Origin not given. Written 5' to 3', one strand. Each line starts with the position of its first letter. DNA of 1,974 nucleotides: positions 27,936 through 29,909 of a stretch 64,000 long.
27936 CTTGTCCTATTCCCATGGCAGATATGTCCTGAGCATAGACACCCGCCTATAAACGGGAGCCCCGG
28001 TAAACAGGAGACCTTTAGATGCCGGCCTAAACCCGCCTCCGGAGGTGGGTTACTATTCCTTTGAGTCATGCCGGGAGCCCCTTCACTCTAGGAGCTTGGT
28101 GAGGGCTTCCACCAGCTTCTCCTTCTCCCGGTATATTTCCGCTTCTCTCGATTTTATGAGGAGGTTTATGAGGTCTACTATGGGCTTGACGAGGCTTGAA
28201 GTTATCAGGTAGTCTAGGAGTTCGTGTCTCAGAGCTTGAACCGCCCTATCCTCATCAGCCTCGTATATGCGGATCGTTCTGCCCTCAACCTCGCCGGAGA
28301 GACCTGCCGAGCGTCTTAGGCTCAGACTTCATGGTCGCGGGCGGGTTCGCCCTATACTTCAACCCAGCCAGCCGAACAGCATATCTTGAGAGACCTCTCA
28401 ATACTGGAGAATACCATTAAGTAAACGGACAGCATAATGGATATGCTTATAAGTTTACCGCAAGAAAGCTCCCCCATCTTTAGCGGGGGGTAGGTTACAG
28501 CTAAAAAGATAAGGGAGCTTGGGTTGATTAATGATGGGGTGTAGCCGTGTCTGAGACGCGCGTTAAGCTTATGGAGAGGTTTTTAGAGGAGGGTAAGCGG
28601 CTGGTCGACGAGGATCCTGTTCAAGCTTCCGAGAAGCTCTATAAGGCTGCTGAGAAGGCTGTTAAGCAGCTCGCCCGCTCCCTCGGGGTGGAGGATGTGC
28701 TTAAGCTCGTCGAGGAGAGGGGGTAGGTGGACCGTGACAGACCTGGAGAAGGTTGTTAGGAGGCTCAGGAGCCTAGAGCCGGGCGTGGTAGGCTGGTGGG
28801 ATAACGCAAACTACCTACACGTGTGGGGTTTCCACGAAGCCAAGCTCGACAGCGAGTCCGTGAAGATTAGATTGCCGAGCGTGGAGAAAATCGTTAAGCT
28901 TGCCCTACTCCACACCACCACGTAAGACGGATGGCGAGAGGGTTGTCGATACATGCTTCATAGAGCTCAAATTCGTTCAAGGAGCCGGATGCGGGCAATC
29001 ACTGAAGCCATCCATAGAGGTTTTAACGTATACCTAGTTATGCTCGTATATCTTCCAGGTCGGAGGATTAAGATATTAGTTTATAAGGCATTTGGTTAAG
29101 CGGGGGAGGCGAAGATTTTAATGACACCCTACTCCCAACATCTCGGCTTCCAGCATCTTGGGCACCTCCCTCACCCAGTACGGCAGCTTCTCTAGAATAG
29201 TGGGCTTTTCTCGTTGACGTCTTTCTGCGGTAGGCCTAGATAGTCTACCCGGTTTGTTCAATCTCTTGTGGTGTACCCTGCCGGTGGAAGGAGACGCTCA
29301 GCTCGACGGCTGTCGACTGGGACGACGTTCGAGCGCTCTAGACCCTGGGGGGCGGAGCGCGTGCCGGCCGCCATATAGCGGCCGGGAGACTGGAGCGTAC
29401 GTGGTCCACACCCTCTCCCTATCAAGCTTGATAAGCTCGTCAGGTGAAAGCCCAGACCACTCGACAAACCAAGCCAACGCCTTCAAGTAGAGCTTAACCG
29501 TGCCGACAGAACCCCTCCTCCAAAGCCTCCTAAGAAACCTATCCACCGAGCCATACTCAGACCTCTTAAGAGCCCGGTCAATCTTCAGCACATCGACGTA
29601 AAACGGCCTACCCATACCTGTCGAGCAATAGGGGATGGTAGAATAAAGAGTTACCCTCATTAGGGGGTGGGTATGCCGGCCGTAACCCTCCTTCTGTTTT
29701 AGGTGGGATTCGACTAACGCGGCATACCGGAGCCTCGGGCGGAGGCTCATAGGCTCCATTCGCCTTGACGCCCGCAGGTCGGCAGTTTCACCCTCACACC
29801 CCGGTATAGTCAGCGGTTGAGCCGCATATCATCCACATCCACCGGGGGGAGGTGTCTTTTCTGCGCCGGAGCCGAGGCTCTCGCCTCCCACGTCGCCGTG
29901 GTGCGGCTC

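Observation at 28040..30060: Decayed ~2 kb accessory patch with a truncated cupin gene, PaREP1 pseudogenes and an orphan integrase N-fragment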

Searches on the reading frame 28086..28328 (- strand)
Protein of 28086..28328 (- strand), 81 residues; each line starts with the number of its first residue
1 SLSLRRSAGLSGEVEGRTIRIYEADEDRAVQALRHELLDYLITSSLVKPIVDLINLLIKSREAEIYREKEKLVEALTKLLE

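Call 9: search_protein_families(library=pfam, max_evalue=1, proteins=[window:28086-28328:-])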
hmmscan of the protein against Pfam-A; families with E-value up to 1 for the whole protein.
seq(81 aa): 1 family
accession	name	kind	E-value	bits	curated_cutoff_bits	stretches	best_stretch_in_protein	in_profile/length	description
PF20605.4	Antitox_RHH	-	0.092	13.4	27.2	1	17-44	17-44/50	Antitoxin-like ribbon-helix-helix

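Call 10: search_protein_families(library=phrogs, max_evalue=1, proteins=[window:28086-28328:-])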
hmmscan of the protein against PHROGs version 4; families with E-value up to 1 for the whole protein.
seq(81 aa): 0 families

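Call 11: search_protein_families(library=ncbifam, max_evalue=1, proteins=[window:28086-28328:-])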
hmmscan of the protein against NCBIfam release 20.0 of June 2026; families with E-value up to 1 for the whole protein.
seq(81 aa): 0 families

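Call 65: find_homologous_proteins(query=window:28086-28328:-, max_evalue=0.001)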
Query seq(81 aa) (81 aa): 49 proteins with E <= 0.001 among 50 candidates.
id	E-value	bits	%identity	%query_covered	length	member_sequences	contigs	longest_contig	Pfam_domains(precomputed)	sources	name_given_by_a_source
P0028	1.4e-35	138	96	93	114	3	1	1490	-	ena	-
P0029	2.1e-27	112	78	89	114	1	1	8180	-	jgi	-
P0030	1.3e-25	106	74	90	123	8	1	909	-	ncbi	-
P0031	1.5e-25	106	76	89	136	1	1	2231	-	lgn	-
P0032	3.3e-25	105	71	89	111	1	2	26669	-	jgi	jgi:hypothetical protein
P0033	3.4e-25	105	68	95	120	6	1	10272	-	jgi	jgi:hypothetical protein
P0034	3.5e-25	105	73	88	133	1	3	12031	-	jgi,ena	-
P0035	4.3e-25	104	71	90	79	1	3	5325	-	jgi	jgi:hypothetical protein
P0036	7.0e-25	104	70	90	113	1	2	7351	-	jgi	-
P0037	1.0e-24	103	75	89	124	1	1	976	-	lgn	-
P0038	1.2e-24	103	69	91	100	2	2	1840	-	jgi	jgi:hypothetical protein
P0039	1.5e-24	103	72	88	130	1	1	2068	-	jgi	jgi:hypothetical protein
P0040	1.5e-24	103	74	89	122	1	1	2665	-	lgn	-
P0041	1.8e-24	102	70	91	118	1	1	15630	-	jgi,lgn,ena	-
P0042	2.0e-24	102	71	91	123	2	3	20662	-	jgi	-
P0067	3.9e-22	95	68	89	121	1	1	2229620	-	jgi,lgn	-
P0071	6.3e-21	91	58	99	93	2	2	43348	-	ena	-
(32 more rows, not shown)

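Call 68: find_encoding_contigs(protein=P0028, flank=5000, max_places=3)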
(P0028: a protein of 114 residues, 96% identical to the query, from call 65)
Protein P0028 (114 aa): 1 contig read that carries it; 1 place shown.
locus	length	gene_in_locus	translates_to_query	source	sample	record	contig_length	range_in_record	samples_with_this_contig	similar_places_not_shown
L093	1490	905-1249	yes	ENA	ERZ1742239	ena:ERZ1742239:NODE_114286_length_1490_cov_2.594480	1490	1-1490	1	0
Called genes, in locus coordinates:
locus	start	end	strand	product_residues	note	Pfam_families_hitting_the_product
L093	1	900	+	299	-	?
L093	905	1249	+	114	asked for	-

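Call 72: predict_structure(alignment_id=A3)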
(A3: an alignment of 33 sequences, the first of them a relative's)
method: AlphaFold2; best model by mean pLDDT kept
length: 114 residues; sequences in the alignment: 33
mean_pLDDT: 91.3   pTM: 0.73
mean pLDDT of the five models: 91.3, 91.1, 91.1, 90.0, 85.6
residues with pLDDT >= 90: 94; 70-90: 12; 50-70: 5; < 50: 3
segments of 3 or more residues with pLDDT < 50: 1-3
pLDDT, mean of each block of 10 residues (from residue 1): 61 95 83 93 92 95 96 93 98 98 98 92
secondary structure, 60 per line:
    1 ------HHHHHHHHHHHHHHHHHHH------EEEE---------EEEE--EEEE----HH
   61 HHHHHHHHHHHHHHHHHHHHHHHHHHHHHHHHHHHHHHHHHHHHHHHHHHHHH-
elements in order: H7-25 E32-35 E45-48 E51-54 H59-113

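Call 75: fold_search(model_id=the predicted structure, library=pdb)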
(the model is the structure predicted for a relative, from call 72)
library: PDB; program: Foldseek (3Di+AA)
matches with E <= 10: 123; with E <= 0.001: 0
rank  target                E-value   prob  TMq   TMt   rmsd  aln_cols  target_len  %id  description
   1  4qhf                  1.1e-02  0.92  0.31  0.32  12.0       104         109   19  Crystal structure of Methanocaldococcus jannaschii monomeric selecase (released 2014-07-16)
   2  4jix_A                2.0e-02  0.99  0.45  0.46  13.5       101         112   18  Crystal structure of the metallopeptidase zymogen of Methanocaldococcus jannaschii jannalysin (released 2013-06-12)
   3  4jix_B                2.6e-02  0.98  0.41  0.44  10.7       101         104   16  Crystal structure of the metallopeptidase zymogen of Methanocaldococcus jannaschii jannalysin (released 2013-06-12)
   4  4qhi_A                2.6e-02  0.97  0.42  0.44  12.0       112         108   19  Crystal structure of Methanocaldococcus jannaschii selecase mutant R36W (released 2014-07-16)
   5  4qhi_C                3.0e-02  0.85  0.33  0.35  12.2       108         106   18  Crystal structure of Methanocaldococcus jannaschii selecase mutant R36W (released 2014-07-16)
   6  4qhj_A                3.9e-02  0.77  0.33  0.34  11.2       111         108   20  Crystal structure of Methanocaldococcus jannaschii selecase mutant I100F+H107F (released 2014-07-16)
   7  4qhi_D                8.9e-02  0.91  0.41  0.43   8.6       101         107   20  Crystal structure of Methanocaldococcus jannaschii selecase mutant R36W (released 2014-07-16)
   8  4qhi_B                8.9e-02  0.89  0.42  0.44   8.8       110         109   19  Crystal structure of Methanocaldococcus jannaschii selecase mutant R36W (released 2014-07-16)
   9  4jiu                  1.3e-01  0.96  0.40  0.43   2.7        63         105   24  Crystal structure of the metallopeptidase zymogen of Pyrococcus abyssi abylysin (released 2013-06-12)
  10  4qhg                  1.9e-01  0.44  0.32  0.33  12.0       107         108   19  Crystal structure of Methanocaldococcus jannaschii dimeric selecase (released 2014-07-16)
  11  8slm                  2.4e-01  0.66  0.41  0.21  11.1        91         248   20  Crystal structure of Deinococcus geothermalis PprI (released 2024-03-13)
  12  6j74_A                3.4e-01  0.18  0.24  0.12  12.6        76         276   14  Complex of GGTaseIII and full-length Ykt6 (released 2020-01-22)
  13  8sln_A                5.1e-01  0.54  0.41  0.22   8.9        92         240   21  Crystal structure of Deinococcus geothermalis PprI complexed with ssDNA (released 2024-03-13)
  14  6j6x_A                6.3e-01  0.10  0.18  0.10  12.3        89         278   13  Crystal structure of apo GGTaseIII (released 2020-01-22)
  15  3dte                  8.3e-01  0.44  0.40  0.19  10.7        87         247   17  Crystal structure of the IRRE protein, a central regulator of DNA damage repair in deinococcaceae (released 2009-02-10)
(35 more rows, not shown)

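Call 80: search_protein_families(library=pfam, max_evalue=0.1, proteins=[L093:4-900:+, P0028])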
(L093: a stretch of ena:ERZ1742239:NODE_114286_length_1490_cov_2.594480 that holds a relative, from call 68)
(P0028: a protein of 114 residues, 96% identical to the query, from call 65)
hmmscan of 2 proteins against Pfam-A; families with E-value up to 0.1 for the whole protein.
L093:4-900:+ (298 aa): 10 families
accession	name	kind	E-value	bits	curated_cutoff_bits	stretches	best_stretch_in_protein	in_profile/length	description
PF25213.1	HVO_A0261_N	-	2.1e-05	24.7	35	1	134-186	21-73/86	HVO_A0261 N-terminal domain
PF13545.12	HTH_Crp_2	-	0.0014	19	27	1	140-171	25-55/70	Crp-like helix-turn-helix domain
PF19187.6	HTH_PafC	-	0.0043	17.3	32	1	127-167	8-48/115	PafC helix-turn-helix domain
PF08220.18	HTH_DeoR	-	0.017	15.3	21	1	129-176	6-53/57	DeoR-like helix-turn-helix domain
PF21100.3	MCM_C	-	0.024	14.9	27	1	108-146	23-61/64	MCM protein C-terminal winged helix-turn-helix domain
PF13428.12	TPR_14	-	0.028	15.6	23.5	1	12-46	2-36/44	Tetratricopeptide repeat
PF12802.13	MarR_2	-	0.029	15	27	1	127-168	9-51/61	MarR family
PF14947.12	HTH_45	-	0.055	13.9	25.5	0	142-186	24-68/77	Winged helix-turn-helix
PF24270.1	HTH_Cmi2_C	-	0.068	13.9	27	0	81-174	30-125/125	Cmi2, C-terminal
PF21715.3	CggR_N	-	0.07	13.3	30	0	126-185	6-65/71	CggR N-terminal DNA binding domain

P0028 (114 aa): 1 family
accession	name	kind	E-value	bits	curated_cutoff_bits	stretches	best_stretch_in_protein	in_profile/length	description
PF20605.4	Antitox_RHH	-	0.086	13.5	27.2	0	50-76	17-43/50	Antitoxin-like ribbon-helix-helix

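Call 93: find_encoding_contigs(protein=P0067, flank=10000, max_places=2)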
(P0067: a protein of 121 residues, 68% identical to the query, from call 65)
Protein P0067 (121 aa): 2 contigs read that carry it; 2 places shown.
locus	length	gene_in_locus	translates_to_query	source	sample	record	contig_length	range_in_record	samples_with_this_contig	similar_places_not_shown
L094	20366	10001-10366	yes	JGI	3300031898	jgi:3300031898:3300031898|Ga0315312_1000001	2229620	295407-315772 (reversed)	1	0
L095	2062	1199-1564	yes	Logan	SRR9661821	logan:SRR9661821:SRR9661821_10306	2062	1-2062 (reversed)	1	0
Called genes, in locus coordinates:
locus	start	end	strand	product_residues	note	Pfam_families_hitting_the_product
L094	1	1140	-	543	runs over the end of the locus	PF00118:Cpn60_TCP1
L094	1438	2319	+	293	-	PF01040:UbiA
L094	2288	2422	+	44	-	-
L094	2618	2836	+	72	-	-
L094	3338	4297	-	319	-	-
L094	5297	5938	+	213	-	PF13274:SocA_Panacea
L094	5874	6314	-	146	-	-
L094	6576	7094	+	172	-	PF01402:RHH_1 (weak)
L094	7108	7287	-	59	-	-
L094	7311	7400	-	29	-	-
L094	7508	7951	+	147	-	-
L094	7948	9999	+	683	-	-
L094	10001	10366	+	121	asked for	-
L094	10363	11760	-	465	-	-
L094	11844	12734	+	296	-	-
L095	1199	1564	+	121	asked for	-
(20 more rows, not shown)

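Call 94: find_encoding_contigs(protein=P0071, flank=10000, max_places=2)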
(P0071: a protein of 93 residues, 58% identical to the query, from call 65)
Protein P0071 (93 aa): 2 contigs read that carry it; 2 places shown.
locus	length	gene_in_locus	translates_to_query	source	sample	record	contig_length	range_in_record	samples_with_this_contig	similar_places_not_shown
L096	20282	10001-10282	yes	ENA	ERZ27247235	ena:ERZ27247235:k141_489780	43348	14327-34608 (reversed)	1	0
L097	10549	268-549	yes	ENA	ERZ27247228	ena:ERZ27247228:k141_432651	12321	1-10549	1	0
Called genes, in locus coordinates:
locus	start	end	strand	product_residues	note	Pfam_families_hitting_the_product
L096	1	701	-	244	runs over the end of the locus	PF13476:AAA_23 (weak), PF00005:ABC_tran, PF13304:AAA_21 (faint), PF12399:BCA_ABC_TP_C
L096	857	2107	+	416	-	PF13433:Peripla_BP_5, PF13458:Peripla_BP_6, PF01094:ANF_receptor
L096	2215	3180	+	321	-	PF02653:BPD_transp_2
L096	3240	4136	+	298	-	PF02653:BPD_transp_2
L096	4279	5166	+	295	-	PF00795:CN_hydrolase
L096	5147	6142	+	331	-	PF19799:DUF6282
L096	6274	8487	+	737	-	PF04879:Molybdop_Fe4S4 (weak), PF00384:Molybdopterin, PF01568:Molydop_binding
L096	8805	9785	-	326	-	PF00753:Lactamase_B, PF12706:Lactamase_B_2 (weak)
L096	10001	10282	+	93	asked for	-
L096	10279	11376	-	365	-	PF04014:MazE_antitoxin (weak)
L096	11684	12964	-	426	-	PF02515:CoA_transf_3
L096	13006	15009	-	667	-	PF00106:adh_short (weak), PF01210:NAD_Gly3P_dh_N, PF01262:AlaDh_PNT_C (weak), PF02737:3HCDH_N, PF03446:NAD_binding_2 (weak), PF00725:3HCDH, PF00378:ECH_1, PF16113:ECH_2, +1 more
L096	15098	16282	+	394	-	PF00108:Thiolase_N, PF22691:Thiolase_C_1, PF02803:Thiolase_C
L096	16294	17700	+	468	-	PF08545:ACP_syn_III (weak), PF12172:zf-ChsH2 (weak), PF01796:OB_ChsH2_C (weak)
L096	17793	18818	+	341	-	PF08240:ADH_N, PF00107:ADH_zinc_N, PF13602:ADH_zinc_N_2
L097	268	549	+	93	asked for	-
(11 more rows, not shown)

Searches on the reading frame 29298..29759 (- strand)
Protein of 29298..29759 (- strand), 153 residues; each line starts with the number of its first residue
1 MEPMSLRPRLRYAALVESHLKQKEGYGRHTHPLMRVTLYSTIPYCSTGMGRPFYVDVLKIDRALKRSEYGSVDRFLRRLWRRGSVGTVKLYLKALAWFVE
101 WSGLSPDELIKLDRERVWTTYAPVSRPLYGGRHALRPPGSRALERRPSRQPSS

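Call 9: search_protein_families(library=pfam, max_evalue=1, proteins=[window:29298-29759:-])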
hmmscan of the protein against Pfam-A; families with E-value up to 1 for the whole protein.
window:29298-29759:- (153 aa): 0 families

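Call 10: search_protein_families(library=phrogs, max_evalue=1, proteins=[window:29298-29759:-])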
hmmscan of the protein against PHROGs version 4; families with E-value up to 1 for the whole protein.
window:29298-29759:- (153 aa): 0 families

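Call 11: search_protein_families(library=ncbifam, max_evalue=1, proteins=[window:29298-29759:-])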
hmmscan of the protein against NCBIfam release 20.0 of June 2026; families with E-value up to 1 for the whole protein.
window:29298-29759:- (153 aa): 0 families

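Call 12: search_solved_structures(query=window:29298-29759:-, max_evalue=10, show_alignments=2)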
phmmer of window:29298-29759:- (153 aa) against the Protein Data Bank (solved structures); distinct sequences matched with E-value up to 10: 0.

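Call 13: find_homologous_proteins(query=window:29298-29759:-, max_evalue=0.01)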
Query window:29298-29759:- (153 aa): 2 proteins with E <= 0.01 among 67 candidates.
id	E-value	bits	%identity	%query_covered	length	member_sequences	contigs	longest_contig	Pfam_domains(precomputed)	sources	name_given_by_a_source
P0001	7.8e-85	301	99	88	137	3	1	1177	-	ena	-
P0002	3.4e-25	107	54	75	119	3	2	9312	-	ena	-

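Call 15: find_encoding_contigs(protein=P0002, flank=10000)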
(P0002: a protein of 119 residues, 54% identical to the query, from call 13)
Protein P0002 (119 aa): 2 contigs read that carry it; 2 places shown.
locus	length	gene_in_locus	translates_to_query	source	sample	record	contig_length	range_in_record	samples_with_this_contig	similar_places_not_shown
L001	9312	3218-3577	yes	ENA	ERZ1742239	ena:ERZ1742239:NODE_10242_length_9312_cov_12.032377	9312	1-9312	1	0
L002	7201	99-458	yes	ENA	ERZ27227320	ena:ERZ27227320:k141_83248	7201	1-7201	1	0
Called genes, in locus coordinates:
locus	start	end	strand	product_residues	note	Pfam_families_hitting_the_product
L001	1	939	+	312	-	?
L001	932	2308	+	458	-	PF01565:FAD_binding_4, PF02913:FAD-oxidase_C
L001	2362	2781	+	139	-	PF01965:DJ-1_PfpI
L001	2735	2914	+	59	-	PF01965:DJ-1_PfpI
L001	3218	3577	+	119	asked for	-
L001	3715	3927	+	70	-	-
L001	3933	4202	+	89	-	PF20580:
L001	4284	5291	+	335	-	PF08240:ADH_N, PF16912:Glu_dehyd_C (faint), PF00107:ADH_zinc_N, PF13602:ADH_zinc_N_2 (faint)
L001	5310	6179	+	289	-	PF01261:AP_endonuc_2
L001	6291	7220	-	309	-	PF04055:Radical_SAM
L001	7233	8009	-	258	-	PF06745:ATPase, PF23442:DUF7125 (faint)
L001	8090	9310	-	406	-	?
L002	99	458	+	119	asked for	-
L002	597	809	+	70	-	-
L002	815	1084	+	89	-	PF20580:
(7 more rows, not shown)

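Call 96: find_encoding_contigs(protein=P0001, flank=5000, max_places=3)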
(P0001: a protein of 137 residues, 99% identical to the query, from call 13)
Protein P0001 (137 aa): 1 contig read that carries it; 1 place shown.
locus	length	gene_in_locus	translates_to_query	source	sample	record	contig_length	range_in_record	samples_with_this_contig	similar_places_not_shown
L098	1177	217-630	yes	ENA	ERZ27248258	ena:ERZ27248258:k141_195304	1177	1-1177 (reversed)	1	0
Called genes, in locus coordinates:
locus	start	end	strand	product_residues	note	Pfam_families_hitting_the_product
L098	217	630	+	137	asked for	-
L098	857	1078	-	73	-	-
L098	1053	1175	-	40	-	?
